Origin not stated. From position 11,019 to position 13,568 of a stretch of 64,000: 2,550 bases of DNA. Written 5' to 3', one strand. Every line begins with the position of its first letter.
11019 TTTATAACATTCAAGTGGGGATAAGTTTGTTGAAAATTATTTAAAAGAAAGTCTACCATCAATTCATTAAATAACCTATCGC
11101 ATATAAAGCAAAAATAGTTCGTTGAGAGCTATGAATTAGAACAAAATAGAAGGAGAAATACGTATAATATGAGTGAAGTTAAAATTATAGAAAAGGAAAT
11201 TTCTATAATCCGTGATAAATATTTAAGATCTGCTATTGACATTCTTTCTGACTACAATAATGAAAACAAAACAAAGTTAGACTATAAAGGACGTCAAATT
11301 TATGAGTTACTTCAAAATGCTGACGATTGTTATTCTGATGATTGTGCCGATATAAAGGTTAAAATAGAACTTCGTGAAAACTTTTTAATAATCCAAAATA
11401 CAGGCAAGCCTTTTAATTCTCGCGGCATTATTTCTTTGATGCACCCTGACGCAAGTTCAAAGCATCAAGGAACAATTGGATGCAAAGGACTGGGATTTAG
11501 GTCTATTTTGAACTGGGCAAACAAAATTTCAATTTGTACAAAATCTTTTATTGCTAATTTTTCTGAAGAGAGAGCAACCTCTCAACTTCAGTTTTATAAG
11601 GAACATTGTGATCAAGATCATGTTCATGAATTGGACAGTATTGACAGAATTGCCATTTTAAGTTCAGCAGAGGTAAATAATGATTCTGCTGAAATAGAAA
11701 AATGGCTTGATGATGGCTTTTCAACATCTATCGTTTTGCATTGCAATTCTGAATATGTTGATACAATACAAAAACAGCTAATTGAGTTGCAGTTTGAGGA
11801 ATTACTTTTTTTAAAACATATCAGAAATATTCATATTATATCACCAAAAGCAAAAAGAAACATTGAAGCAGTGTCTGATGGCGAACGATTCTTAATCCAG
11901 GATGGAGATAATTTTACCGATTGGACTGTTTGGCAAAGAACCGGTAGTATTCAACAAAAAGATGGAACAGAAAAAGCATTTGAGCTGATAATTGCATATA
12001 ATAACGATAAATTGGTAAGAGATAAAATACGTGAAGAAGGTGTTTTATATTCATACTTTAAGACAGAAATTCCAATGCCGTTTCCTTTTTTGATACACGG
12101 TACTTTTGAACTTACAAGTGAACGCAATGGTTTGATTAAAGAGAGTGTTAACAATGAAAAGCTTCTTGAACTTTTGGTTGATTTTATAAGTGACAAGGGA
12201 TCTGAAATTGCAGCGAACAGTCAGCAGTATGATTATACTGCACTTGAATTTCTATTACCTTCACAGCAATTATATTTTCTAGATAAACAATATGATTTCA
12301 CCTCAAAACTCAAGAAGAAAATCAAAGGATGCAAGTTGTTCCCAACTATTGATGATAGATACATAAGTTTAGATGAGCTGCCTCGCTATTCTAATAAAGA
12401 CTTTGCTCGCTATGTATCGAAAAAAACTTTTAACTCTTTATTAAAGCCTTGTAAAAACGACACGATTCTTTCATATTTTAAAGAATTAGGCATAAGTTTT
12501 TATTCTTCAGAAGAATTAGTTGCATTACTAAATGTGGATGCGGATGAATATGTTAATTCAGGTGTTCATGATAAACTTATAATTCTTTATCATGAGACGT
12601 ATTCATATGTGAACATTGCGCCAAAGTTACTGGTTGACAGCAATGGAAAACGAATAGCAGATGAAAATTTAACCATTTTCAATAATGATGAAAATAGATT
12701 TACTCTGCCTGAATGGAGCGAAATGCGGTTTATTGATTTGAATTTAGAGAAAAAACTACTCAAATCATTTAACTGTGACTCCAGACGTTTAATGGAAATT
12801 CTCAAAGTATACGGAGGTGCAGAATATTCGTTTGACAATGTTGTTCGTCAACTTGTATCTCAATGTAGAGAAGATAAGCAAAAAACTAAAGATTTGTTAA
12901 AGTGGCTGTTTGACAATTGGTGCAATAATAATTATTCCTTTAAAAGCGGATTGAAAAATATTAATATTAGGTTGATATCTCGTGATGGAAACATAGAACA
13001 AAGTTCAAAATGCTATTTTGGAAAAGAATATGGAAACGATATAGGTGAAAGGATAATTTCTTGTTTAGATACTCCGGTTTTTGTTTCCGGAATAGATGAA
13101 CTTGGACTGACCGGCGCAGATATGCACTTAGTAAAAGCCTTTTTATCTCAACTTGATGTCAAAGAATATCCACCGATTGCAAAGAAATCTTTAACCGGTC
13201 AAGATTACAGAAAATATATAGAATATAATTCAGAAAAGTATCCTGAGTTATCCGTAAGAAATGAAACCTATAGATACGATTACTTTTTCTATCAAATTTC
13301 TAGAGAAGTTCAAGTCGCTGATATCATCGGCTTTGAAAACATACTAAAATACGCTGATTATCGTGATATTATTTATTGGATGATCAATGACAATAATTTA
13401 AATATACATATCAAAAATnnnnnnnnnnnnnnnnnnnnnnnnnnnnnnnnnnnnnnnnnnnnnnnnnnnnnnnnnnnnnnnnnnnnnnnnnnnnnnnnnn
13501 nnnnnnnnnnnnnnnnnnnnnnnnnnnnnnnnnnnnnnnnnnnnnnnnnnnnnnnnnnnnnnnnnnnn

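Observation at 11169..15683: Orphan 1,504-aa GHKL-ATPase plus DUF3883-like nuclease protein: candidate single-gene defence/conflict system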

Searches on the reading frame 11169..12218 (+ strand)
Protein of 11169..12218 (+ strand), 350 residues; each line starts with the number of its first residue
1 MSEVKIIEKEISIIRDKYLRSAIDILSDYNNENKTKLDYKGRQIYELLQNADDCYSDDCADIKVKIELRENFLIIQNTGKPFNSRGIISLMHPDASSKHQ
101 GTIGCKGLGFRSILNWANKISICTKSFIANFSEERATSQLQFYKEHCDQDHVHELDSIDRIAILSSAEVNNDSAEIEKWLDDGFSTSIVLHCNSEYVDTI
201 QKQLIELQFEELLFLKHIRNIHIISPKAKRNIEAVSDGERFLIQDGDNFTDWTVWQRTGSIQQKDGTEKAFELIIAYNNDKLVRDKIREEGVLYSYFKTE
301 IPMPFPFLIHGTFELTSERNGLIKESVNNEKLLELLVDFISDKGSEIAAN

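Call 73: search_solved_structures(query=window:11169-12218:+, max_evalue=10, show_alignments=3)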
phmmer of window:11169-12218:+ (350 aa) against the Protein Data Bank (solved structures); distinct sequences matched with E-value up to 10: 1.
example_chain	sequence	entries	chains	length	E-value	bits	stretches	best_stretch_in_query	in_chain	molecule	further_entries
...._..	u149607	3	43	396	0.47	12.8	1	147-220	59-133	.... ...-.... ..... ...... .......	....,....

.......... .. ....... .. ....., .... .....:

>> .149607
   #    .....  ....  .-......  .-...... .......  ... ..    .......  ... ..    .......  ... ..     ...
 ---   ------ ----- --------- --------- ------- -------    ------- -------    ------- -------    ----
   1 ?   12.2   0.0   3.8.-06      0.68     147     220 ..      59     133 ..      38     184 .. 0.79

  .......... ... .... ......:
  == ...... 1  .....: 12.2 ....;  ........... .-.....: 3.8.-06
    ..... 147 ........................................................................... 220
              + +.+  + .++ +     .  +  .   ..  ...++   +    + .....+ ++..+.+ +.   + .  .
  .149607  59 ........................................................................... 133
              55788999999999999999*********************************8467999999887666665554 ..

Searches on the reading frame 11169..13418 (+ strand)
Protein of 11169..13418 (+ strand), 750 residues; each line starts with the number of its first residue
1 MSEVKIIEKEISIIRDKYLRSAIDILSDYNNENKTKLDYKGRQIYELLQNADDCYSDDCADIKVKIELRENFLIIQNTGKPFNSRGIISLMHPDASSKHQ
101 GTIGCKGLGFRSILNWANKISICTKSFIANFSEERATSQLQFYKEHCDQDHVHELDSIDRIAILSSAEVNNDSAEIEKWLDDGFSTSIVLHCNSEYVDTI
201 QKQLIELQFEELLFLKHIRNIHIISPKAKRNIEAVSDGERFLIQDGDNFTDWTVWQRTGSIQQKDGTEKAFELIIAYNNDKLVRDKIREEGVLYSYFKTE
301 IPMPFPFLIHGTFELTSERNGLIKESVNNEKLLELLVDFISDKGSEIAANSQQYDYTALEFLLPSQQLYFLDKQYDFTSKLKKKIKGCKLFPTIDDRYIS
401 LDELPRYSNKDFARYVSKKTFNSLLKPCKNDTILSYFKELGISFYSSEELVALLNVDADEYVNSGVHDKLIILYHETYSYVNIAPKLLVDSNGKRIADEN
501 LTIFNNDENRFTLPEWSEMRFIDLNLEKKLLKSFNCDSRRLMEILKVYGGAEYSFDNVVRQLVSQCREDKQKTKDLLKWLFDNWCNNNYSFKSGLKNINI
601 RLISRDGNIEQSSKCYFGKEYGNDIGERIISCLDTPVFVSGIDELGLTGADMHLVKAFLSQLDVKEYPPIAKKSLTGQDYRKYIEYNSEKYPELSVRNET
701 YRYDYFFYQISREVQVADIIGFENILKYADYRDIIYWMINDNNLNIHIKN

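Call 65: predict_structure(alignment_id=A2)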
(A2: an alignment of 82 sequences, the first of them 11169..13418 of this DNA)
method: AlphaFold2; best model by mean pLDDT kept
length: 750 residues; sequences in the alignment: 82
mean_pLDDT: 90.0   pTM: 0.70
mean pLDDT of the five models: 90.0, 89.7, 89.3, 88.6, 87.8
residues with pLDDT >= 90: 508; 70-90: 221; 50-70: 20; < 50: 1
segments of 3 or more residues with pLDDT < 50: none
pLDDT, mean of each block of 10 residues (from residue 1): 89 93 91 86 85 82 93 94 87 66 58 92 94 95 88 89 93 92 94 94 84 83 93 89 88 93 84 93 92 85 93 82 89 95 93 92 92 93 92 96 95 96 96 95 96 97 96 93 93 88 85 86 94 94 93 91 90 94 91 83 94 94 95 93 92 94 92 89 87 82 74 83 93 94 89
secondary structure, 60 per line:
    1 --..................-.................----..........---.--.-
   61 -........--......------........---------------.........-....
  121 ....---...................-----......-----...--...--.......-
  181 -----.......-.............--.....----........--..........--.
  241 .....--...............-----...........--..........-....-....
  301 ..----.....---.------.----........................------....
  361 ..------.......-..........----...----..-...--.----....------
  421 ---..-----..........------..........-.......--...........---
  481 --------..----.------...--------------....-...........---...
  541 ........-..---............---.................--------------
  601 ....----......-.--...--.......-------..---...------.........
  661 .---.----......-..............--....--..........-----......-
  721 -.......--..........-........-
elements in order (helices of 4 or more, strands of 3 or more residues): H3-20 H22-38 H43-52 E62-69 E72-77 H84-91 H107-115 E117-124 E128-132 H133-146 H152-157 E168-170 H173-179 E186-192 H194-206 H209-213 E218-225 E228-237 E240-245 E248-262 E268-278 H281-290 E292-295 E297-302 E307-311 H327-350 H357-362 H369-375 H377-386 E391-393 H411-414 H431-440 H447-456 H458-464 H467-477 E502-504 E519-522 H524-534 H538-548 H555-566 H570-586 E601-604 E609-611 H624-630 H652-661 E670-675 H677-690 E693-696 E699-702 H703-708 E714-719 H722-728 H731-740 H742-749

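Call 69: fold_search(model_id=the predicted structure, library=pdb)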
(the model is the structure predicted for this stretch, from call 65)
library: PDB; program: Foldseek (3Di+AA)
matches with E <= 10: 774; with E <= 0.001: 306
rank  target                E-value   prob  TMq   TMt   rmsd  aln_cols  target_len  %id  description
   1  8eoa_A                2.6e-11  1.00  0.27  0.31  17.1       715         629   12  Cryo-EM structure of human HSP90B-AIPL1 complex (released 2023-01-25)
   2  8u1l_A                1.0e-10  1.00  0.27  0.30  16.7       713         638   13  Cryo-EM structure of the RAF1-HSP90-CDC37 complex in the closed state (released 2024-03-13)
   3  8ffv_A                5.5e-10  1.00  0.24  0.28  17.3       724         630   12  Cryo-EM structure of the GR-Hsp90-FKBP52 complex (released 2023-11-01)
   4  4iyn_A                8.9e-10  1.00  0.28  0.33  15.8       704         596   12  Structure of mitochondrial Hsp90 (TRAP1) with ADP-ALF4- (released 2014-01-22)
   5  8eob_B                8.9e-10  1.00  0.27  0.31  17.3       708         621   12  Cryo-EM structure of human HSP90B in the closed state (released 2023-01-25)
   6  8eoa_B                1.1e-09  1.00  0.29  0.33  15.9       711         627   11  Cryo-EM structure of human HSP90B-AIPL1 complex (released 2023-01-25)
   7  8ffv_B                1.4e-09  1.00  0.27  0.30  16.5       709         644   12  Cryo-EM structure of the GR-Hsp90-FKBP52 complex (released 2023-11-01)
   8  4j0b_A                1.6e-09  1.00  0.28  0.33  15.4       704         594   12  Structure of mitochondrial Hsp90 (TRAP1) with ADP-BeF3 (released 2014-01-22)
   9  7zub_B                1.8e-09  1.00  0.29  0.33  16.8       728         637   12  Cryo-EM structure of the indirubin-bound Hsp90-XAP2-AHR complex (released 2022-11-23)
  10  7zub_A                2.0e-09  1.00  0.28  0.32  16.2       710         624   12  Cryo-EM structure of the indirubin-bound Hsp90-XAP2-AHR complex (released 2022-11-23)
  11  8eob_A                2.2e-09  1.00  0.28  0.32  17.3       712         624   13  Cryo-EM structure of human HSP90B in the closed state (released 2023-01-25)
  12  9kmr_A                4.4e-09  1.00  0.25  0.29  18.0       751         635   11  Human Hsp90-PINK1 complex (released 2025-10-15)
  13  7l7i_A                4.6e-09  1.00  0.27  0.31  17.1       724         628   12  Cryo-EM structure of Hsp90:FKBP51:p23 closed-state complex (released 2021-08-25)
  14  8gae_B                5.7e-09  1.00  0.28  0.32  17.0       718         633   11  Hsp90 provides platform for CRaf dephosphorylation by PP5 (released 2023-04-26)
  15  7krj_A                6.0e-09  1.00  0.25  0.29  13.7       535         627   13  The GR-Maturation Complex: Glucocorticoid Receptor in complex with Hsp90 and co-chaperone p23 (released 2022-01-12)
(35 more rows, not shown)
